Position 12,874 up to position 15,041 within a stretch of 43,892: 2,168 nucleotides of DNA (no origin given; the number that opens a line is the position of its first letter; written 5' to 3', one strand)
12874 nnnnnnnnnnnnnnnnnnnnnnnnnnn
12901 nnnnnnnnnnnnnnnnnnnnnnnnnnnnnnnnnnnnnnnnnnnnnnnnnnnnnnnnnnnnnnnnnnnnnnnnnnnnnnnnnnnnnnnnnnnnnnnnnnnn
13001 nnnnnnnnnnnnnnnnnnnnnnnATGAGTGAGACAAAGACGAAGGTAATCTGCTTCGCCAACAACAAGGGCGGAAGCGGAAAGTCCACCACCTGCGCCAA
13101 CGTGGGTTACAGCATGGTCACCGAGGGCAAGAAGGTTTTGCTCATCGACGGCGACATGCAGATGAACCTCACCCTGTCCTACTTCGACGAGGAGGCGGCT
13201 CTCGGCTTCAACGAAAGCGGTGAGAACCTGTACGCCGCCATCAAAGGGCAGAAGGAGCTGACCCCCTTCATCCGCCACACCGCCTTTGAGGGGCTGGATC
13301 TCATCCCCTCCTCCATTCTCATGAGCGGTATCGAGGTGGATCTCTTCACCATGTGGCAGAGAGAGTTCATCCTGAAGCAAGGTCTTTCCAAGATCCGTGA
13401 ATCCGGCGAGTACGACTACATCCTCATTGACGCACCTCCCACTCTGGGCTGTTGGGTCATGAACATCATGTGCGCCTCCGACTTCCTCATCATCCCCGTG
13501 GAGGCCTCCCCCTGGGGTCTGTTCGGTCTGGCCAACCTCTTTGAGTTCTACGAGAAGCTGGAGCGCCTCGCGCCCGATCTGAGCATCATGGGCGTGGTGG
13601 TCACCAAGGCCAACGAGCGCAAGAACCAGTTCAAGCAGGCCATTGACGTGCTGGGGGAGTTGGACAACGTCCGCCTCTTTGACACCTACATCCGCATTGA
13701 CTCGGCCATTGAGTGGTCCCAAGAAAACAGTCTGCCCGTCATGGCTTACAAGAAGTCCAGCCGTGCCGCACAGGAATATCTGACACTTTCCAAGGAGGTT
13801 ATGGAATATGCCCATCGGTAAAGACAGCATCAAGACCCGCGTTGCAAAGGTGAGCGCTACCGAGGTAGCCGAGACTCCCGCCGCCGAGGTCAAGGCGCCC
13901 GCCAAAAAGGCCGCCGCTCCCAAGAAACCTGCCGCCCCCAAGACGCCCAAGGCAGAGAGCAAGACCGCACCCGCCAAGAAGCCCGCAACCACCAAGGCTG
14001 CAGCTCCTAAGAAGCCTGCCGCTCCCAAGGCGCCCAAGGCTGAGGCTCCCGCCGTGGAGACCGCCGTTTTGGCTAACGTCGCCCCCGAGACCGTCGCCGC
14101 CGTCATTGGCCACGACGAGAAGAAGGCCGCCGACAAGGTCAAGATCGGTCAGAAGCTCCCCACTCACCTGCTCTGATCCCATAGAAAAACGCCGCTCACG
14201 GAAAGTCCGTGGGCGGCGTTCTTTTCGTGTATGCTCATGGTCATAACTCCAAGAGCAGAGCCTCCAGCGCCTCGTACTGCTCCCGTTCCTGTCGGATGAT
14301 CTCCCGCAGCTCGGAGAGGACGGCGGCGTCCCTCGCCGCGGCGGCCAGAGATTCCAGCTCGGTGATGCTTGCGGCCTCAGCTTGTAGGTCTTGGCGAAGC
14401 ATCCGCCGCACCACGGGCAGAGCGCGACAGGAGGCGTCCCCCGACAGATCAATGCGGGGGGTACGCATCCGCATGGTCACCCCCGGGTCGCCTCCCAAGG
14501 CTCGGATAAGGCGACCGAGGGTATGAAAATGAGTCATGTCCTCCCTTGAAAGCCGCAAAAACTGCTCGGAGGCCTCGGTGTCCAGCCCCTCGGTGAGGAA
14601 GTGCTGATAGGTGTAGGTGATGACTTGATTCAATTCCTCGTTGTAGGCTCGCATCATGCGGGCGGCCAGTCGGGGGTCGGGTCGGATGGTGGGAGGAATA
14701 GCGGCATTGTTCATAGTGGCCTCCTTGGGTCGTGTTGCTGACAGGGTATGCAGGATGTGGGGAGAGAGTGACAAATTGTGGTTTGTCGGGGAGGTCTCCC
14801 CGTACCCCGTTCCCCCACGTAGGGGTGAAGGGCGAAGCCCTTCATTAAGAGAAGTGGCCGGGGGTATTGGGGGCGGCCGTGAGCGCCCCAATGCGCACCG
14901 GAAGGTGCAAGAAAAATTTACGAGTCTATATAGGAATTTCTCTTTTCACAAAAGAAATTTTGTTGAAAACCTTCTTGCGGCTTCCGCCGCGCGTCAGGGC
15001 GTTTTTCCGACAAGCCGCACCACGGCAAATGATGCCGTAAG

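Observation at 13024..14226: ParA-type ATPase plus overlapping Ala/Pro/Lys-rich disordered protein end the microcompartment operon: candidate McdAB-like positioning module for a catabolic BMC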

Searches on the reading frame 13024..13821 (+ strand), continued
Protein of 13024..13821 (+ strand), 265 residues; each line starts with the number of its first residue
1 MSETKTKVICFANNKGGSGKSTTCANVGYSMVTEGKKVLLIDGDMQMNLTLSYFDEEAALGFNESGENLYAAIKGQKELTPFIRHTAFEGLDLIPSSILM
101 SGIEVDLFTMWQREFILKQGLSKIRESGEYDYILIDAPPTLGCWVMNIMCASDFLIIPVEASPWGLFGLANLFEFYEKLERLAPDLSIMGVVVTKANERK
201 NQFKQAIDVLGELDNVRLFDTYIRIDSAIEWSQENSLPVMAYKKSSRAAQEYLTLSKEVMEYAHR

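Call 82: find_related_loci(query=A3, collection=viral_contigs, flank=8000)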
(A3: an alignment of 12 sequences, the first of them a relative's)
Query A3 (263 aa) in viral_contigs; peptide patterns used: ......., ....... (x = any residue, [..] = any of these).
352 stretches matched a pattern; 265 encode a relative of the query (tblastn E <= 1e-3); the best 80 are kept; 80 distinct loci.
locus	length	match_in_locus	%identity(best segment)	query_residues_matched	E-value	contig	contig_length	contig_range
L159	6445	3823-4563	37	1-260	2e-46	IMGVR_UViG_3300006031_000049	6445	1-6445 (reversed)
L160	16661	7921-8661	37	1-260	2e-46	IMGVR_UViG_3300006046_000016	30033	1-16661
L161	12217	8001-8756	34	3-260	4e-44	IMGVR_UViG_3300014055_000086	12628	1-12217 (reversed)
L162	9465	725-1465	37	1-260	2e-46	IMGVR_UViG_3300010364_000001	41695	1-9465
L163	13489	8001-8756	34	1-263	1e-42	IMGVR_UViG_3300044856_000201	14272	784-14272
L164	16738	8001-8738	34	4-260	5e-42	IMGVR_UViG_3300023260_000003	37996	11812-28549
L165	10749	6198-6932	31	7-258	3e-41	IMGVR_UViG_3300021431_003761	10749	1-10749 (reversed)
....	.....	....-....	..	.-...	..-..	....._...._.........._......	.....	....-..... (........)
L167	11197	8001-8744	35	7-260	2e-39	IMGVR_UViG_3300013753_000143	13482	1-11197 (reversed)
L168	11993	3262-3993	34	4-258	6e-39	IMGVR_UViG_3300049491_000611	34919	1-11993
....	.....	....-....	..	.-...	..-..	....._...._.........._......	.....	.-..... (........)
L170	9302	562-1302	33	6-260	1e-38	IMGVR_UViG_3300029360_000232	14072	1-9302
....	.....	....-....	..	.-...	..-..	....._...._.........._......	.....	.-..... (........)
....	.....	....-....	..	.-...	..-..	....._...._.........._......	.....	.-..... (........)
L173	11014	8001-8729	34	7-260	7e-39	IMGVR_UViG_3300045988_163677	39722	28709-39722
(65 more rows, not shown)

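Call 85: list_cluster_members(proteins=[P0451, P0509, P0500, P0484, P0457, P0490, P0461, P0491, P0428, P0443])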
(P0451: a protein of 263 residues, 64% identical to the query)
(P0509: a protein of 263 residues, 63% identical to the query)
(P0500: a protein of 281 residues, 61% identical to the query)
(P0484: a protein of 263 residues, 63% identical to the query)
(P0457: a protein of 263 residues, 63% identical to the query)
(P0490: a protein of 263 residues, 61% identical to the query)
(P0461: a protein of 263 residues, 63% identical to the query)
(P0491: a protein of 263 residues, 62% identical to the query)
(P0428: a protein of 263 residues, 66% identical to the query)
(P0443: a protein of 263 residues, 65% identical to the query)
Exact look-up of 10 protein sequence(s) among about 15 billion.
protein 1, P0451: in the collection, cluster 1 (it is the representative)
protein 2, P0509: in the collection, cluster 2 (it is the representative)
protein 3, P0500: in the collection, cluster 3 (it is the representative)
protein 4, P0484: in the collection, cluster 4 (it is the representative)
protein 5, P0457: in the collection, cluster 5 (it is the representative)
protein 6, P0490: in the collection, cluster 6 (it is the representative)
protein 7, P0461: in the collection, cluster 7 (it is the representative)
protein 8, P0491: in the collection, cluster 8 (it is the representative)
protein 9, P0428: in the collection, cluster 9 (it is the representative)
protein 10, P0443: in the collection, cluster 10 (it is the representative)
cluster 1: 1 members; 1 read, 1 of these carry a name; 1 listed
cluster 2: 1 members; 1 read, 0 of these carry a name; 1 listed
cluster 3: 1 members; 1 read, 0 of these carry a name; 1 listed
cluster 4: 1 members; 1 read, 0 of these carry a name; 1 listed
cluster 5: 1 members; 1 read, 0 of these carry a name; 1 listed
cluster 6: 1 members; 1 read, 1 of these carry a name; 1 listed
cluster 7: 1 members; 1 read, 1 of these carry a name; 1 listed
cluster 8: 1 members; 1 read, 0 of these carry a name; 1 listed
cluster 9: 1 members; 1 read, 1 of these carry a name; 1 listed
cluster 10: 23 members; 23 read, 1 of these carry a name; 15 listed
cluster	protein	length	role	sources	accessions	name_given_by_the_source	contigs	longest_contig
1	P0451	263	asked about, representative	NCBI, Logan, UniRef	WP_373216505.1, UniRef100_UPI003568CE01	ParA family protein [Ruminococcus sp. 5_1_39BFAA] | ParA family protein n=1 Tax=Ruminococcus sp. 5_1_39BFAA TaxID=457412 RepID=UPI003568CE01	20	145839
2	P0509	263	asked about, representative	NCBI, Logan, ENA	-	-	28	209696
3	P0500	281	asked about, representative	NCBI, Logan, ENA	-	-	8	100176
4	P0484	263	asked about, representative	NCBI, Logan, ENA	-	-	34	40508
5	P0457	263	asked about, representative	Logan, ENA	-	-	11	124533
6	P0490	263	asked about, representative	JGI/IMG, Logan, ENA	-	chromosome partitioning protein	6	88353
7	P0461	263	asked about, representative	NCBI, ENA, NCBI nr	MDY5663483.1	MAG: AAA family ATPase [Blautia sp.] | AAA family ATPase [Blautia sp.]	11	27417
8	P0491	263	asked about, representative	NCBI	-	-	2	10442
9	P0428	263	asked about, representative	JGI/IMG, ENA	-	chromosome partitioning protein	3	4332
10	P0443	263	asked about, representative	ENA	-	-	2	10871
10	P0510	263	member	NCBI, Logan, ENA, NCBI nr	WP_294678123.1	AAA family ATPase [uncultured Blautia sp.]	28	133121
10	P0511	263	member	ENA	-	-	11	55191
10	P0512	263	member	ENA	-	-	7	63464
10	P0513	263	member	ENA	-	-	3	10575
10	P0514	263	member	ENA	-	-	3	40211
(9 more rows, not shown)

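Call 90: search_protein_families(library=padloc, proteins=[window:13024-13818:+, P0451, L069:10779-11009:+], max_evalue=0.01)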
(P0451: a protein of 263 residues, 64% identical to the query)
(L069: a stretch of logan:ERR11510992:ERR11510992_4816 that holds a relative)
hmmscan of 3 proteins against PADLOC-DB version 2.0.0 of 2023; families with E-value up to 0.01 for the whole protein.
window:13024-13818:+ (265 aa): 2 families
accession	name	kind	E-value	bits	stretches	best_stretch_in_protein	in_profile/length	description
PDLC04559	PDC-M28B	-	9.1e-06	23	1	4-45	126-167/438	-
PDLC04140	mad8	-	0.0048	14.5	1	16-60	36-80/314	mads_8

P0451 (263 aa): 2 families
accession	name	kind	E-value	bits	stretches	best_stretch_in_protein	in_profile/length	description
PDLC04559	PDC-M28B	-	3.4e-06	24.4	1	4-43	128-167/438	-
PDLC04140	mad8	-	0.0089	13.6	1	15-60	37-70/314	mads_8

L069:10779-11009:+ (77 aa): 0 families

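Call 91: search_protein_families(library=phrogs, proteins=[L069:10779-11009:+, L073:10779-11120:+, L077:3021-3203:+, window:13024-13818:+], max_evalue=0.01)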
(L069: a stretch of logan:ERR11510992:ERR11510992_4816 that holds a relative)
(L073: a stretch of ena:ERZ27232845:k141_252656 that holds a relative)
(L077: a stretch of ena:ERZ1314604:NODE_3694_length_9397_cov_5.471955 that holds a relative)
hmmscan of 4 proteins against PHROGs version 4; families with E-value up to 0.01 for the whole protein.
L069:10779-11009:+ (77 aa): 0 families

L073:10779-11120:+ (114 aa): 0 families

L077:3021-3203:+ (61 aa): 0 families

window:13024-13818:+ (265 aa): 2 families
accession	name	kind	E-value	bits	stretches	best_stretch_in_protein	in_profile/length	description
phrog_164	-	DNA, RNA and nucleotide metabolism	3.7e-62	212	1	4-262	222-472/500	ParA-like partition protein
phrog_19408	-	unknown function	1e-06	28.3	1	1-143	521-649/721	-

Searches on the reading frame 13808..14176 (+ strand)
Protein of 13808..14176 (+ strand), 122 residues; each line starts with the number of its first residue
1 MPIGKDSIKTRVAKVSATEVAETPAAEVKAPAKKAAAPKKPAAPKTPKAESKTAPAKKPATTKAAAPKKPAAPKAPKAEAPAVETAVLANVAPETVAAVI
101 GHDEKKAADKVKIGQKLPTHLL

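Call 6: search_protein_families(library=pfam, proteins=[window:13808-14176:+], max_evalue=0.01)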
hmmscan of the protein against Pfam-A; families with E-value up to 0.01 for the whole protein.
window:13808-14176:+ (122 aa): 0 families

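Call 15: find_homologous_proteins(query=window:13808-14173:+, max_evalue=0.001)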
Query window:13808-14173:+ (122 aa): 323 proteins with E <= 0.001 among 8000 candidates; the best 120 are listed.
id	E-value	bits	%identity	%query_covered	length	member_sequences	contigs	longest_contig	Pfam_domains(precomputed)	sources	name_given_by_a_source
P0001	1.1e-48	182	86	100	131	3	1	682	-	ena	-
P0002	3.2e-47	178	62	100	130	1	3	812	-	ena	-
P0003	6.5e-47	177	62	100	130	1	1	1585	-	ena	-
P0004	2.8e-43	165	70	100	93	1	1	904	-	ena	-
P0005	8.1e-38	147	66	100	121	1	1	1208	-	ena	-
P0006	2.0e-37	146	76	100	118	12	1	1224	-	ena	-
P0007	1.1e-35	141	60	100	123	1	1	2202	-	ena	-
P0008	2.2e-35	140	100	32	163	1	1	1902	-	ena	-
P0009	3.7e-34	136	63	100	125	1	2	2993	-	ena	-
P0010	8.0e-34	135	95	32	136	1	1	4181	-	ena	-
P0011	8.1e-34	135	60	100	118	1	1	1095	-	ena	-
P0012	6.2e-33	132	62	100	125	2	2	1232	-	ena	-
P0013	7.0e-33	132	62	100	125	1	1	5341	-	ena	-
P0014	1.0e-32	131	66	100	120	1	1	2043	-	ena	-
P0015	3.6e-32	129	60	100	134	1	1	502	-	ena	-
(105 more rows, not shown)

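Call 18: find_related_loci(query=A1, collection=genome_contigs, flank=10000)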
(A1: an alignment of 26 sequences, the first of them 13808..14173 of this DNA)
Query A1 (122 aa) in genome_contigs; peptide patterns used: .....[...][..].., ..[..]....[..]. (x = any residue, [..] = any of these).
157 stretches matched a pattern; 65 encode a relative of the query (tblastn E <= 1e-3); 65 distinct loci.
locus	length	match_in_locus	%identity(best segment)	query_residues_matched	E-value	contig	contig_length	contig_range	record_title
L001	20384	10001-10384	58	1-122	4e-29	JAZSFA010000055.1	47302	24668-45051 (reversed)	MAG: Eubacteriales bacterium isolate T1900044586_TS20190052.MAGScoT_cleanbin_000011 SGB_598_k141_441081, whole genome sh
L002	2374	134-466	70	1-122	3e-26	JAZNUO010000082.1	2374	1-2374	MAG: Eubacteriales bacterium isolate T1900044797_TS20190263.MAGScoT_cleanbin_000014 SGB_2686_k141_741724, whole genome s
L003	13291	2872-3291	51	1-122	3e-25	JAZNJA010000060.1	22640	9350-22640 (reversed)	MAG: Eubacteriales bacterium isolate T1900044682_TS20190148.MAGScoT_cleanbin_000009 SGB_1696_k141_543201, whole genome s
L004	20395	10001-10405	51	1-122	7e-25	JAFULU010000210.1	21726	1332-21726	MAG: Clostridia bacterium isolate RGIG4611 Roe_deer_Rectum-4__c311735, whole genome shotgun sequence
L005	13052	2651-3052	55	1-122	1e-24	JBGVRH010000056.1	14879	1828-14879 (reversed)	MAG: Eubacteriales bacterium isolate fecal_MAG_145 fecal_MAG_145_contig_0056, whole genome shotgun sequence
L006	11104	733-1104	58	1-122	1e-24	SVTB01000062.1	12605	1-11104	MAG: Oscillospiraceae bacterium isolate SIG684 NODE_83596_length_12605_cov_1.746674, whole genome shotgun sequence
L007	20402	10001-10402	52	1-122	4e-24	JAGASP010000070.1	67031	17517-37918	MAG: Clostridia bacterium isolate RGIG8736 Water_deer_Colon-4__c189208, whole genome shotgun sequence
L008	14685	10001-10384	53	1-122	1e-23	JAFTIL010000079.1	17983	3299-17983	MAG: Clostridia bacterium isolate RGIG3848 Roe_deer_Cecum-1__c493157, whole genome shotgun sequence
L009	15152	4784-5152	54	1-122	5e-23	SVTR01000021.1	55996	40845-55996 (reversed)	MAG: Oscillospiraceae bacterium isolate SIG700 NODE_13404_length_55996_cov_4.969500, whole genome shotgun sequence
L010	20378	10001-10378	53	1-122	8e-21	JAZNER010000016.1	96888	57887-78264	MAG: Eubacteriales bacterium isolate T1900044719_TS20190185.MAGScoT_cleanbin_000016 SGB_1897_k141_2686501, whole genome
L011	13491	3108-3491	49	1-122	5e-20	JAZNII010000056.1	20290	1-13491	MAG: Eubacteriales bacterium isolate T1900044687_TS20190153.MAGScoT_cleanbin_000012 SGB_1727_k141_5379, whole genome sho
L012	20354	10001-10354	50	1-122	1e-19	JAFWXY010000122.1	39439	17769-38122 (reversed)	MAG: Clostridia bacterium isolate RGIG6172 Sheep_Rectum-1__c764291, whole genome shotgun sequence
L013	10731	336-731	44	1-122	2e-19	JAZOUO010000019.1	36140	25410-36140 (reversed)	MAG: Eubacteriales bacterium isolate T1900045532_YK20190226.MAGScoT_cleanbin_000041 SGB_7735_k141_660628, whole genome s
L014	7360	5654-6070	45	1-122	3e-19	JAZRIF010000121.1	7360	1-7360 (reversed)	MAG: Eubacteriales bacterium isolate T1900045476_YK20190170.MAGScoT_cleanbin_000058 SGB_7273_k141_1661328, whole genome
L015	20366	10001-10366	50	1-122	5e-19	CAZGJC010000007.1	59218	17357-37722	MAG TPA_asm: uncultured Clostridium sp. isolate SRP225648_co1_13 genome assembly, contig: NODE_820_length_59218_cov_29.9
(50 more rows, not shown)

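Call 31: search_protein_families(library=ncbifam, proteins=[window:13808-14173:+], max_evalue=0.01)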
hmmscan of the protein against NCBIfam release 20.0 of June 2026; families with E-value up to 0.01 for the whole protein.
window:13808-14173:+ (122 aa): 0 families

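Call 33: search_dna_similar(query=window:13808-14173:+, collection=plasmids, mode=protein, max_evalue=0.001, max_rows=10)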
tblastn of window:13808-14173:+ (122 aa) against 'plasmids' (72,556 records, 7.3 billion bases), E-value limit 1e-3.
No match.

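Call 45: find_related_loci(query=A1, collection=viral_contigs, flank=5000)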
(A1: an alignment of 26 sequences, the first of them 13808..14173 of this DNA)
Query A1 (122 aa) in viral_contigs; peptide patterns used: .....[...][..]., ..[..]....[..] (x = any residue, [..] = any of these).
47 stretches matched a pattern, but none encodes a relative of the query by tblastn (E <= 1e-3).

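Call 50: predict_structure(alignment_id=A2)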
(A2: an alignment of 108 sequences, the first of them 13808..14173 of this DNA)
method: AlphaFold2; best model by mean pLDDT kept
length: 122 residues; sequences in the alignment: 108
mean_pLDDT: 56.6   pTM: 0.16
mean pLDDT of the five models: 56.6, 56.2, 55.8, 53.6, 50.5
residues with pLDDT >= 90: 0; 70-90: 17; 50-70: 66; < 50: 39
segments of 3 or more residues with pLDDT < 50: 22-30, 48-54, 56-66
pLDDT, mean of each block of 10 residues (from residue 1): 73 59 46 53 48 43 46 50 53 64 64 76 69
secondary structure, 60 per line:
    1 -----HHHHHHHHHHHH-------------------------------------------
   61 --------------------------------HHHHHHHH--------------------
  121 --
elements in order: H6-17 H93-100

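Call 62: find_encoding_contigs(protein=window:13808-14176:+, flank=3000, max_places=4)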
Protein window:13808-14176:+ (122 aa): 4 contigs read that carry it; 3 places shown.
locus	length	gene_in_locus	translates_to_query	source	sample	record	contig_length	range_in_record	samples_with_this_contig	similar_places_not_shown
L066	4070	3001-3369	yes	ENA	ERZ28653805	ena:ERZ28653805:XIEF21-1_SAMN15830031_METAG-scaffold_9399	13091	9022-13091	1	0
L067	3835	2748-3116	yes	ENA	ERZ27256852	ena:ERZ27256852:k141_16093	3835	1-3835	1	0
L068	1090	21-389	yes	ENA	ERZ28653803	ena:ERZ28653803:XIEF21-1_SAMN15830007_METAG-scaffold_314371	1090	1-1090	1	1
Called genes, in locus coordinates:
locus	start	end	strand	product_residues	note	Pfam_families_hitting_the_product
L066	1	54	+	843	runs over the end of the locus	PF02901:PFL-like, PF01228:Gly_radical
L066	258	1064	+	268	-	PF13353:Fer4_12, PF04055:Radical_SAM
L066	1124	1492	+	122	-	PF00936:BMC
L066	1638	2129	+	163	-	PF10662:PduV-EutP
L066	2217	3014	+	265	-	PF00142:Fer4_NifH (weak), PF01656:CbiA, PF02374:ArsA_ATPase (weak), PF06564:CBP_BcsQ (weak), PF09140:MipZ, PF10609:ParA (weak), PF13614:AAA_31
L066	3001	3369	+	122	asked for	-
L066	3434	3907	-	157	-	PF00210:Ferritin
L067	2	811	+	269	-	?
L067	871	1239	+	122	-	PF00936:BMC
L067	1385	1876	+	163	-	PF10662:PduV-EutP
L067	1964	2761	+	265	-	PF00142:Fer4_NifH (weak), PF01656:CbiA, PF02374:ArsA_ATPase (weak), PF06564:CBP_BcsQ (weak), PF09140:MipZ, PF10609:ParA (weak), PF13614:AAA_31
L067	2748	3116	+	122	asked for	-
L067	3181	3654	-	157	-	PF00210:Ferritin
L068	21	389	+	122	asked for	-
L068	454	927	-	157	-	PF00210:Ferritin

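Call 90: search_protein_families(library=padloc, proteins=[window:13808-14173:+], max_evalue=0.01)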
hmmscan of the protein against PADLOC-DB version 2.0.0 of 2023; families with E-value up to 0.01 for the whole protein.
window:13808-14173:+ (122 aa): 0 families

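Call 91: search_protein_families(library=phrogs, proteins=[window:13808-14173:+], max_evalue=0.01)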
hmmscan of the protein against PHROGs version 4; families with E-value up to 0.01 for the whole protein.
window:13808-14173:+ (122 aa): 0 families

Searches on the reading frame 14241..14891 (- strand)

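Call 6: search_protein_families(library=pfam, proteins=[window:14241-14891:-], max_evalue=0.01)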
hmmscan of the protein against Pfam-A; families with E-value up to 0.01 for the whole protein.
window:14241-14891:- (216 aa): 1 family
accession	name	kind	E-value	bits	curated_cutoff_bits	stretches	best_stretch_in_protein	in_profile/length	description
PF00210.30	Ferritin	-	2.4e-08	34.5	24.5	1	81-213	6-136/142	Ferritin-like domain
